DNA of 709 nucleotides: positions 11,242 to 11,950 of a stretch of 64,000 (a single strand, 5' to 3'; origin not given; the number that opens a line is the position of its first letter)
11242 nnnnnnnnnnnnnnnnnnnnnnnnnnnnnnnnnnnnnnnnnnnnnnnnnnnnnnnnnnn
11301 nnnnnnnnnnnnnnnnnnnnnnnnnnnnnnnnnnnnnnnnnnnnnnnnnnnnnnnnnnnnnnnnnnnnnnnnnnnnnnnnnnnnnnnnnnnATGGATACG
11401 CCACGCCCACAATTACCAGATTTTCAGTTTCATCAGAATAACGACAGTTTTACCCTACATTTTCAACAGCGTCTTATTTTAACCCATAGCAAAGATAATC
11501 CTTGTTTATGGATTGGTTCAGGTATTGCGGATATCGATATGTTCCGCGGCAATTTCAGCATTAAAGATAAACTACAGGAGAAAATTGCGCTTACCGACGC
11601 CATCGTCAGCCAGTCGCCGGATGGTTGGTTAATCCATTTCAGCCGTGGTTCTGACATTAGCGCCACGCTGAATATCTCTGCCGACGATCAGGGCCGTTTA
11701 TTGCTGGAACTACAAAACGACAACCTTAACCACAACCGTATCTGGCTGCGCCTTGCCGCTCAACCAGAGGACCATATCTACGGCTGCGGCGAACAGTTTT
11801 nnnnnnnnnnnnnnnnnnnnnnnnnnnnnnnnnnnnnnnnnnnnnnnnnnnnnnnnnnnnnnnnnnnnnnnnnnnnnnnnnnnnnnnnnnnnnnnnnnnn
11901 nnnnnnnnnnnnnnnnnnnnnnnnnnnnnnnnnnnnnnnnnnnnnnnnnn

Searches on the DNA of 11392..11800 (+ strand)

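Call 15: search_dna_similar(query=window:11392-11800:+, collection=ecoli_genomes, mode=near, max_rows=12, rows=spread)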
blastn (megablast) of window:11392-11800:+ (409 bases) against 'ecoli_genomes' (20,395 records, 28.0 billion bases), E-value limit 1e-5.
Records with a match: 3906; places in all: 3924; records where one place covers at least 80% of the query: 3869.
Genomes with a match: 3906 of 5426; with a place that covers at least 80% of the query: 3869. Places per genome that has any: lowest 1, median 1, highest 2. On chromosomes: 3924 places; on plasmids: 0.
Best place of each record, by identity: >=99% 400; 95-99% 2875; 90-95% 629; 80-90% 2.
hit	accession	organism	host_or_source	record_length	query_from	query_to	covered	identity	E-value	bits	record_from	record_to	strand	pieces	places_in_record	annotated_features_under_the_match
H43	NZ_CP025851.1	Escherichia coli strain 510016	Homo sapiens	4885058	1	409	100%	100.0%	0e+0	756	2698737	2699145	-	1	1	yihQ: sulfoquinovosidase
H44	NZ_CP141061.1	Escherichia coli strain KE55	Homo sapiens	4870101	1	409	100%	99.3%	0e+0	739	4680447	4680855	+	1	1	yihQ: sulfoquinovosidase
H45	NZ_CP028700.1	Escherichia coli strain 105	cattle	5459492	1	409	100%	97.6%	0e+0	701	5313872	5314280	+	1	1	yihQ: sulfoquinovosidase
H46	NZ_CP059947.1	Escherichia coli strain 268.2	Turkey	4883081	1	409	100%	97.3%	0e+0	695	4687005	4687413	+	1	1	yihQ: sulfoquinovosidase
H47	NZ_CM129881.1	Escherichia coli strain MB07011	seawater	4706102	1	409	100%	97.3%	0e+0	695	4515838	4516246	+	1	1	yihQ: sulfoquinovosidase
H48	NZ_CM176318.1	Escherichia coli strain CAVP746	Homo sapiens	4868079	1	409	100%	97.3%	0e+0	695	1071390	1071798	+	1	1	yihQ: sulfoquinovosidase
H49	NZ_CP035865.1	Escherichia coli strain E275 a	Homo sapiens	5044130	1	409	100%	97.1%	0e+0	689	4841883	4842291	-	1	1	yihQ: sulfoquinovosidase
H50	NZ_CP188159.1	Escherichia coli strain TUM24565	Laboratory developed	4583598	1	409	100%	97.1%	0e+0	689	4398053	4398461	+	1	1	yihQ: sulfoquinovosidase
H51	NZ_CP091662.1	Escherichia coli strain KFu023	river water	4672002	1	409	100%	96.8%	0e+0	684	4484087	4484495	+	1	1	yihQ: sulfoquinovosidase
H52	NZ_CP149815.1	Escherichia coli strain EP91A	pig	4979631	1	409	100%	94.6%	1e-178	634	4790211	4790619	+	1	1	yihQ: sulfoquinovosidase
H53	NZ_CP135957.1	Escherichia coli strain MS1657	Gallus gallus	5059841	1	404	99%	94.3%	3e-174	619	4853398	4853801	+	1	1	yihQ: sulfoquinovosidase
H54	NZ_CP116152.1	Escherichia coli strain DETEC-P61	ICU patient rectal swab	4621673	1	64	16%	100.0%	1e-23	119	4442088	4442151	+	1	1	hypothetical protein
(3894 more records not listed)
